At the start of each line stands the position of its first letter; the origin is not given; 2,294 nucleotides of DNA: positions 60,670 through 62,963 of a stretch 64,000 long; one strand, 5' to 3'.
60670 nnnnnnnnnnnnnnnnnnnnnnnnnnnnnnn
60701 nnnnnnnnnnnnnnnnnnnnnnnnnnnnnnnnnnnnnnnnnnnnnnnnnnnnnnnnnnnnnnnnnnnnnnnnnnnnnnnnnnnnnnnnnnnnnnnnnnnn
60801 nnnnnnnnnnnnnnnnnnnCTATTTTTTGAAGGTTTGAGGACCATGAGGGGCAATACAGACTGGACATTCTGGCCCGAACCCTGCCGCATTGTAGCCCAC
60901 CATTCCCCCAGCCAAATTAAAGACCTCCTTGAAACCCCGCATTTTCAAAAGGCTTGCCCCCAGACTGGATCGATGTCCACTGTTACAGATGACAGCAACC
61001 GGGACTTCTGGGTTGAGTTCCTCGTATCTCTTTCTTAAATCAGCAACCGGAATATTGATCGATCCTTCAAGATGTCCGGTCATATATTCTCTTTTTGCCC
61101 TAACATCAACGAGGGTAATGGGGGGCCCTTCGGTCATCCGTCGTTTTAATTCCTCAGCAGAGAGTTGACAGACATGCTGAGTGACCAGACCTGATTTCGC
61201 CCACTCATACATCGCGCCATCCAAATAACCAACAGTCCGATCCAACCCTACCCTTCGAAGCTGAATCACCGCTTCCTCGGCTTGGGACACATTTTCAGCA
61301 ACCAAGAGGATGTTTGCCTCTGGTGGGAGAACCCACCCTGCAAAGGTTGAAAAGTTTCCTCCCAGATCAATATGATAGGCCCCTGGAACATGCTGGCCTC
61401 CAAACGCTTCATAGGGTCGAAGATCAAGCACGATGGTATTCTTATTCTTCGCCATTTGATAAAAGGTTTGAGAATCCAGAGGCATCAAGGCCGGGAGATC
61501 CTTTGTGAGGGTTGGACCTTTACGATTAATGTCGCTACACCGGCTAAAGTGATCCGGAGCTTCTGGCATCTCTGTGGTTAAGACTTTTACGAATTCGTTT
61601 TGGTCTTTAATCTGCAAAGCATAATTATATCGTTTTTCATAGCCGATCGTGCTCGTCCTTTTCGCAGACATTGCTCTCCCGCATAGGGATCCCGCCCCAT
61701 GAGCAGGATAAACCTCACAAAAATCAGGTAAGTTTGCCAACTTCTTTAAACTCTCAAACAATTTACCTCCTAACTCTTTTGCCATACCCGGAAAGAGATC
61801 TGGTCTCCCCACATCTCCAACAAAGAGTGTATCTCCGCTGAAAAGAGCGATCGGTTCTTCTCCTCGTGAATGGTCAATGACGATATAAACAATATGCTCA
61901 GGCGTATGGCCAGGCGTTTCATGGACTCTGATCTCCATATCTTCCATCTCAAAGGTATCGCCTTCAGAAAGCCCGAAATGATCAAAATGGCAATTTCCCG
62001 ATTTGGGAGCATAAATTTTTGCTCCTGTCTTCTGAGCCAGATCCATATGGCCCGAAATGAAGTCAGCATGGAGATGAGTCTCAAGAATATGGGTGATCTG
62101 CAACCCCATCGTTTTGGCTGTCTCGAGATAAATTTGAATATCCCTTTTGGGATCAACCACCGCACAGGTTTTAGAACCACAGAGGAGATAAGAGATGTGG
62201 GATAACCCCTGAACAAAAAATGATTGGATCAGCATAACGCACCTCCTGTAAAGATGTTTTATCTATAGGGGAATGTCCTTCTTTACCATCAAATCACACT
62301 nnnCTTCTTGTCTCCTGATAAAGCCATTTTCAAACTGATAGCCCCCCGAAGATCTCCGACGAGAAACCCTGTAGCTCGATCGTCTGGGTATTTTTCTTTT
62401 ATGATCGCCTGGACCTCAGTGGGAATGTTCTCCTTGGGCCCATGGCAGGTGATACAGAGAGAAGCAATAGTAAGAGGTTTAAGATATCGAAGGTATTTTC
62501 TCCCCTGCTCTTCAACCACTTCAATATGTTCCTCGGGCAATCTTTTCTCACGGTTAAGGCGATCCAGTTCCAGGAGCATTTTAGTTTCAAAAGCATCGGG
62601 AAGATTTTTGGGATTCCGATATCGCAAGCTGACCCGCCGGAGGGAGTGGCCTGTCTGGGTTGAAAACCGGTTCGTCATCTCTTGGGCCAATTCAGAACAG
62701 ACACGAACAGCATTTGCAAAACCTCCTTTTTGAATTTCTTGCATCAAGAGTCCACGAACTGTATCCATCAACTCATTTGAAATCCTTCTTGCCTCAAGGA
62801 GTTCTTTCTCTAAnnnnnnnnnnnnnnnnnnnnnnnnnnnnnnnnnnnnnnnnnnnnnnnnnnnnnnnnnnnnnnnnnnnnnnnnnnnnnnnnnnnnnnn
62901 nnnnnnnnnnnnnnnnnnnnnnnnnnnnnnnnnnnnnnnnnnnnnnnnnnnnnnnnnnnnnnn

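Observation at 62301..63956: Novel architecture: 7x ~48-aa repeat beta-propeller fused to a DUF3365/Tll0287-like c-type heme (CxxCH) domain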

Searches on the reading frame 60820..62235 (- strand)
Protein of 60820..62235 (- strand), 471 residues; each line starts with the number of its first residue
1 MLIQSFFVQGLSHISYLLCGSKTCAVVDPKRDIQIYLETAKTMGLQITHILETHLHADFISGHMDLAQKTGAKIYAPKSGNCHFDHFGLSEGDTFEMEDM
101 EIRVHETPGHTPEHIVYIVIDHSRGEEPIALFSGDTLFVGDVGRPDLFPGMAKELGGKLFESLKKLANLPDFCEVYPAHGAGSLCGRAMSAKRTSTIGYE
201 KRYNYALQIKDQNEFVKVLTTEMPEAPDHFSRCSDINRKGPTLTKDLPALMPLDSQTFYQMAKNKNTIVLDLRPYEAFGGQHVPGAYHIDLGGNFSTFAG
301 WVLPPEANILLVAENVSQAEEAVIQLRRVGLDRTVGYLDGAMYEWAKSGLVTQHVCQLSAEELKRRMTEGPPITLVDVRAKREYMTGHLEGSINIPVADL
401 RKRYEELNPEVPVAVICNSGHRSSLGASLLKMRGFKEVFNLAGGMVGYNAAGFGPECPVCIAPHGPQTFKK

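Call 3: search_protein_families(library=pfam, proteins=[window:60820-62235:-], max_evalue=0.1)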
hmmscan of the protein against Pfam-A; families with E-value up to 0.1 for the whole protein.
window:60820-62235:- (471 aa): 4 families
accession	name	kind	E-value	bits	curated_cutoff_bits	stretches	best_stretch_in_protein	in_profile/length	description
PF00581.25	Rhodanese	-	1.8e-32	112.2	22.2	2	359-450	1-101/102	Rhodanese-like domain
PF00753.33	Lactamase_B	-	3.9e-14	53.5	22.7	1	15-172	8-190/196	Metallo-beta-lactamase superfamily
PF12706.13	Lactamase_B_2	-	0.032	14.3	27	0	46-106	30-89/200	Beta-lactamase superfamily domain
PF19583.5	ODP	-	0.072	13.4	27.2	0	15-142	5-136/194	ODP family beta lactamase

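Call 4: search_protein_families(library=ncbifam, proteins=[window:60820-62235:-], max_evalue=0.1)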
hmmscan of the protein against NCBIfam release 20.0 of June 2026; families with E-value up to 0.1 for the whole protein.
window:60820-62235:- (471 aa): 36 families (the best 25 are shown)
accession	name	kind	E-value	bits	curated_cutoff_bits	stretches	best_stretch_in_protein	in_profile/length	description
TIGR03413.1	GSH_gloB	equivalog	6e-32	111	200.8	1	16-179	13-164/248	hydroxyacylglutathione hydrolase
NF006444.0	PRK08762.1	equivalog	2.5e-18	65.9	449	2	353-461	12-120/387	molybdopterin-synthase adenylyltransferase MoeB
NF040641.1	bifunc_ST_SDO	equivalog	1.7e-16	60.1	625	2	89-218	262-378/423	bifunctional sulfur transferase/dioxygenase Blh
NF007597.0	PRK10241.1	equivalog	7.6e-15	54.9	421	1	21-179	21-165/251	hydroxyacylglutathione hydrolase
NF001195.0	PRK00162.1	equivalog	1.1e-12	48.1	102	1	359-448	8-96/108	thiosulfate sulfurtransferase GlpE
NF045521.1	rhoda_near_glyco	subfamily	1.5e-12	47.6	145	1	350-452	12-112/144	rhodanese homology domain-containing protein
NF005902.0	PRK07878.1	equivalog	3.5e-12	45.9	647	1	357-449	288-382/392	adenylyltransferase/sulfurtransferase MoeZ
NF041804.1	MBL_fold_SolJ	exception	2.2e-11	43.4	350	1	24-217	31-208/224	solanimycin biosynthesis MBL-fold hydrolase SolJ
NF001133.1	PRK00142.1-1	equivalog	8.1e-11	41.9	170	1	357-449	107-204/229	oxygen-dependent tRNA uridine(34) hydroxylase TrhO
NF007627.0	PRK10287.1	equivalog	2.8e-09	37.1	102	1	376-444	24-93/104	thiosulfate sulfurtransferase PspE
NF012229.1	bla_class_B_core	domain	1.3e-08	35.1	100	1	35-118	41-137/139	metallo-beta-lactamase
TIGR02981.1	phageshock_pspE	exception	4.4e-08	33.3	126.3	1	376-443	22-91/101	thiosulfate sulfurtransferase PspE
NF008750.0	PRK11784.1-2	equivalog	4.8e-07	29.2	241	1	374-399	17-42/346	tRNA 2-selenouridine(34) synthase MnmH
NF033105.1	bla_subclass_B3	equivalog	9.6e-07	28.3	240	1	47-79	62-94/257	subclass B3 metallo-beta-lactamase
NF041203.1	rhodanese_LYCAU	equivalog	4.8e-06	26.3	115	1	349-453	14-121/126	rhodanese-related (seleno)protein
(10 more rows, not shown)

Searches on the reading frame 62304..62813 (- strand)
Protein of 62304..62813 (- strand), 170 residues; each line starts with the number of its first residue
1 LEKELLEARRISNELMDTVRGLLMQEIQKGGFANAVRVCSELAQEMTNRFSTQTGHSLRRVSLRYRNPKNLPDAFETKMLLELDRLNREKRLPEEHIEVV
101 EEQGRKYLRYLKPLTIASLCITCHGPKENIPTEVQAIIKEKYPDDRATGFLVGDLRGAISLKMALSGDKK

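Call 16: find_homologous_proteins(query=window:62304-62813:-, max_evalue=0.001)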
Query seq(170 aa) (170 aa): 210 proteins with E <= 0.001 among 332 candidates; the best 120 are listed.
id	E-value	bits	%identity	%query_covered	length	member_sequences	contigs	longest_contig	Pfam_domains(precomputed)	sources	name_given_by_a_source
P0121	1.9e-94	332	90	99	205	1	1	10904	PF11845.14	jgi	-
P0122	7.3e-88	310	82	100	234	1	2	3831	PF11845.14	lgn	-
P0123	5.1e-87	308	82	100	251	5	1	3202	PF11845.14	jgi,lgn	jgi:hypothetical protein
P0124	5.7e-86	304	82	97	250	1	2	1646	PF11845.14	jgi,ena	-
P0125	9.6e-86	303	81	100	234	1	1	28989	PF11845.14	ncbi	-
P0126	7.3e-85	301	82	99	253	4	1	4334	PF11845.14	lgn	-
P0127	1.4e-84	300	81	98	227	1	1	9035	PF11845.14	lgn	-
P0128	2.5e-83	296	78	100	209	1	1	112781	PF11845.14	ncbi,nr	ncbi:MAG: DUF3365 domain-containing protein [Desulfobacterota bacterium]|nr:DUF3365 domain-containin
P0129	9.9e-83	294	80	99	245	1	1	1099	PF11845.14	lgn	-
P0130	1.4e-82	293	78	99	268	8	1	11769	PF11845.14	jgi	jgi:hypothetical protein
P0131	5.6e-82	291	80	97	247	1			PF11845.14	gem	-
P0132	8.0e-82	291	78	98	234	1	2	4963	PF11845.14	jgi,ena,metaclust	metaclust:\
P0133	7.7e-78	278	76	97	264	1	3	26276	PF11845.14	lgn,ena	-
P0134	8.5e-75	268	76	95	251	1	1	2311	PF11845.14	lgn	-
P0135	9.6e-73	261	68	100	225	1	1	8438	PF11845.14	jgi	-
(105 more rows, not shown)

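Call 17: find_encoding_contigs(protein=P0121, flank=8000, max_places=2)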
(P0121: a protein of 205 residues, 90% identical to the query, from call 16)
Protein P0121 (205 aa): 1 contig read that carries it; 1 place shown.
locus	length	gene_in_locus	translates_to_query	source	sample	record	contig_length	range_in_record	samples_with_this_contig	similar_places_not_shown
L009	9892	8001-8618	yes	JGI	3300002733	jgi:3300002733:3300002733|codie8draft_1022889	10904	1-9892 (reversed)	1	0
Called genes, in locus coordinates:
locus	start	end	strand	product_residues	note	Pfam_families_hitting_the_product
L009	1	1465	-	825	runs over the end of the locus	?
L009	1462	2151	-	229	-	PF00005:ABC_tran, PF13304:AAA_21 (faint)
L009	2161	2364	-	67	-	-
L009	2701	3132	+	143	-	PF06146:PsiE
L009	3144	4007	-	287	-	PF02775:TPP_enzyme_C, PF12367:PFO_beta_C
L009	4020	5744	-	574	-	PF01558:POR, PF01855:POR_N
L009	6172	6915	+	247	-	PF02535:Zip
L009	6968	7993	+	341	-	-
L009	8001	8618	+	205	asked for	PF11845:Tll0287-like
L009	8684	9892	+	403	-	?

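Call 18: find_encoding_contigs(protein=P0128, flank=8000, max_places=2)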
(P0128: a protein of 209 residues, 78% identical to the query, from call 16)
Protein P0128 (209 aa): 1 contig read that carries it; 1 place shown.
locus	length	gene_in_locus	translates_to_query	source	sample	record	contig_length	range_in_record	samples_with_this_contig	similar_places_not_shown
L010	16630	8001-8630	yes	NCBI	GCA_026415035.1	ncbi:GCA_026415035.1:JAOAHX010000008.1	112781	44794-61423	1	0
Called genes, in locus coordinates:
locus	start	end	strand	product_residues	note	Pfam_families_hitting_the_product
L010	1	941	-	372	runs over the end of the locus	PF07143:AttH, PF17186:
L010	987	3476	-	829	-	PF12704:MacB_PCD (faint), PF02687:FtsX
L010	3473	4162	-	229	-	PF00005:ABC_tran, PF13304:AAA_21 (weak)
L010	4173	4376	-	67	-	-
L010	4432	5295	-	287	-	PF02775:TPP_enzyme_C, PF12367:PFO_beta_C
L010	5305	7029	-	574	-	PF01558:POR, PF01855:POR_N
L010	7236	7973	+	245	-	PF02535:Zip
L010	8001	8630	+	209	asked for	PF11845:Tll0287-like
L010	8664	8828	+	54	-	-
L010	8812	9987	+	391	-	PF04055:Radical_SAM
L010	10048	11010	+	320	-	PF16868:NMT1_3, PF12974:Phosphonate-bd (weak), PF09084:NMT1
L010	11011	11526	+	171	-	PF08905:DUF1850 (weak)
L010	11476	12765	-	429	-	PF09861:Lar_N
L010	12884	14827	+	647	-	PF06808:DctM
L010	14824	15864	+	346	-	PF10023:Aminopep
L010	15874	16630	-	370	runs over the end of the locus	PF01658:Inos-1-P_synth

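Call 19: find_encoding_contigs(protein=P0135, flank=8000, max_places=2)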
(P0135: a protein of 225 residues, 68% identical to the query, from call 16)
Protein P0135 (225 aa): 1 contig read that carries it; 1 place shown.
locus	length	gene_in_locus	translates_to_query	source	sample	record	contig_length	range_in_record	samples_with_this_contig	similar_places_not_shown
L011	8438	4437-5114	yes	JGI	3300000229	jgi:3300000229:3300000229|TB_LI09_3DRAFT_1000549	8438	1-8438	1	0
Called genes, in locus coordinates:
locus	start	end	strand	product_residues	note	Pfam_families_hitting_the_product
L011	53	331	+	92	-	-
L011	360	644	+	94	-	PF22277:EncFtn-like, PF02915:Rubrerythrin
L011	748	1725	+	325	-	PF00005:ABC_tran, PF13304:AAA_21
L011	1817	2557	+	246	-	PF01061:ABC2_membrane, PF12698:ABC2_membrane_3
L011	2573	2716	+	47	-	-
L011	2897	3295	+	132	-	PF04143:Sulf_transp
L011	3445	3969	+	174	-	PF20398:DUF6691 (weak), PF04143:Sulf_transp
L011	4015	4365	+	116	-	-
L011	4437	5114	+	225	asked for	PF11845:Tll0287-like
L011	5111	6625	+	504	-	PF13435:Cytochrome_C554 (faint), PF14522:Cytochrome_C7 (faint), PF14537:Cytochrom_c3_2 (faint), PF22113:Mtrc-MtrF_II-IV_dom (faint), PF13447:Multi-haem_cyto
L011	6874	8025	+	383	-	-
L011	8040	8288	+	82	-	PF00578:AhpC-TSA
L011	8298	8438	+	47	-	?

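Call 52: find_encoding_contigs(protein=P0125, flank=8000, max_places=2)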
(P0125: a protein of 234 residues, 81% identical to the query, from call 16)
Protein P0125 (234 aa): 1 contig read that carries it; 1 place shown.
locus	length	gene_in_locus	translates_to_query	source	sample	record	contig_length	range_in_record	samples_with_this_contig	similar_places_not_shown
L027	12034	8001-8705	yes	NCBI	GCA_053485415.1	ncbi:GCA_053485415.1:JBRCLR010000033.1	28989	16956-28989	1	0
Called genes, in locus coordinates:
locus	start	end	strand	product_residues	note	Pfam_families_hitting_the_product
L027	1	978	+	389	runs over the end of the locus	PF04055:Radical_SAM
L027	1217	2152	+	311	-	-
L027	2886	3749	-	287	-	PF02775:TPP_enzyme_C, PF12367:PFO_beta_C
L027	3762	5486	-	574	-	PF01558:POR, PF01855:POR_N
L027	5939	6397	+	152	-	PF13883:CREG_beta-barrel, PF01243:PNPOx_N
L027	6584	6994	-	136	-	PF22636:FlK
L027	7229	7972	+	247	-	PF02535:Zip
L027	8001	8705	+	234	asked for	PF11845:Tll0287-like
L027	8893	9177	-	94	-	PF12441:CopG_antitoxin (weak)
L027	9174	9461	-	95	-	PF04365:BrnT_toxin (weak)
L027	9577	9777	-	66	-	-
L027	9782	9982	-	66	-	PF15919:HicB_lk_antitox (weak)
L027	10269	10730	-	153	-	-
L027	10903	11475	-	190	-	PF00210:Ferritin, PF02915:Rubrerythrin, PF23458:DUF7130 (weak), PF21349:RUBY_RBDX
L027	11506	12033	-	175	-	?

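Call 53: find_encoding_contigs(protein=P0130, flank=8000, max_places=2)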
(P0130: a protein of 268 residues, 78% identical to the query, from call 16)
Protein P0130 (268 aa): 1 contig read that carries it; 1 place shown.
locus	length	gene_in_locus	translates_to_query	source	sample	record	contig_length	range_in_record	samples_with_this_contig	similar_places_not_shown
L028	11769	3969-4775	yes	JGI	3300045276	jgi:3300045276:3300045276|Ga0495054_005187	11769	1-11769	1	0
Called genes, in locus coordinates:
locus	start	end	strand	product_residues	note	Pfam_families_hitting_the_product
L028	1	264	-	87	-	?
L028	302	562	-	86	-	-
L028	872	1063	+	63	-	PF05973:Gp49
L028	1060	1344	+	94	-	PF13744:HTH_37, PF13560:HTH_31 (weak), PF01381:HTH_3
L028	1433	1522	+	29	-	-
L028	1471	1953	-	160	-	-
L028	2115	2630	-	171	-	-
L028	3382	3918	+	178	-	PF02535:Zip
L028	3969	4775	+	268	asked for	PF11845:Tll0287-like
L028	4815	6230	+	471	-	PF00753:Lactamase_B, PF00581:Rhodanese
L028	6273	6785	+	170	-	PF04143:Sulf_transp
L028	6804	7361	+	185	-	PF04143:Sulf_transp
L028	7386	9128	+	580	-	PF00916:Sulfate_transp, PF16983:MFS_MOT1 (weak), PF01740:STAS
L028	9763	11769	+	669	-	?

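Call 58: search_protein_families(library=ncbifam, proteins=[L011:5111-6625:+, L011:4015-4365:+], max_evalue=0.001)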
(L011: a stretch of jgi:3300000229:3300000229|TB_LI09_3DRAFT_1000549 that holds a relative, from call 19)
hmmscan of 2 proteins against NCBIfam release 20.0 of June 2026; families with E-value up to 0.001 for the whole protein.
L011:5111-6625:+ (504 aa): 2 families
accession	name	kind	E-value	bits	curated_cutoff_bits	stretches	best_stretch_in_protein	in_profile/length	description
NF052343.1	hydrazine_HDH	equivalog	6e-21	74.4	900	2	233-307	224-299/564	hydrazine dehydrogenase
TIGR03508.1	decahem_SO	subfamily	5.8e-06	26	192.2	0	233-308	96-175/258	DmsE family decaheme c-type cytochrome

L011:4015-4365:+ (116 aa): 0 families

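Call 59: search_solved_structures(query=L011:5111-6625:+, max_evalue=0.001)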
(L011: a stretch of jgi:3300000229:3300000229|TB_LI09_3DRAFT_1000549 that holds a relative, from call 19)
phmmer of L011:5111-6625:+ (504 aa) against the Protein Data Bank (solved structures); distinct sequences matched with E-value up to 0.001: 12.
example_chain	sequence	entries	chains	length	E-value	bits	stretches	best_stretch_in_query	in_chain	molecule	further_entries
4qo5_A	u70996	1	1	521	3.5e-141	474.6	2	31-353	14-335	Hypothetical multiheme protein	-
6h5l_A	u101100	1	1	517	1.8e-21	79.6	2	233-307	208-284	Similar to hydroxylamine oxidoreductase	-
4fas_A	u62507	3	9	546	7.8e-15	57.7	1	232-308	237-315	Hydroxylamine oxidoreductase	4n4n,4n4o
1fgj_A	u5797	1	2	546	7.8e-15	57.7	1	232-308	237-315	HYDROXYLAMINE OXIDOREDUCTASE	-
6m0p_A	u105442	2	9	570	9e-15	57.5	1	232-308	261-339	Aerobic hydroxylamine oxidoreductase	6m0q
4n4j_A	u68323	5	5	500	9.4e-12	47.5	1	233-308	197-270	hydroxylamine oxidoreductase | Similar to hydroxylamine oxidoreductase hao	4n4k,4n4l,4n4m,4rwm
6hif_G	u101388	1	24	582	1.6e-11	46.8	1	233-307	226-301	Hydrazine dehydrogenase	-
6t5e_A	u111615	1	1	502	7.2e-11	44.6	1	233-308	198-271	Hydroxylamine oxidoreductase-like protein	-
7bie_A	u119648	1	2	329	8.5e-07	31.2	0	306-361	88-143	nvWRAP-T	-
7bif_A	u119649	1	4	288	4e-06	29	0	299-358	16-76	v22WRAP-T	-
7big_A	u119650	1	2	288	4.2e-06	28.9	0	299-362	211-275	v13WRAP-T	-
7bid_A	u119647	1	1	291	1.2e-05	27.4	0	299-359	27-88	v31WRAP-T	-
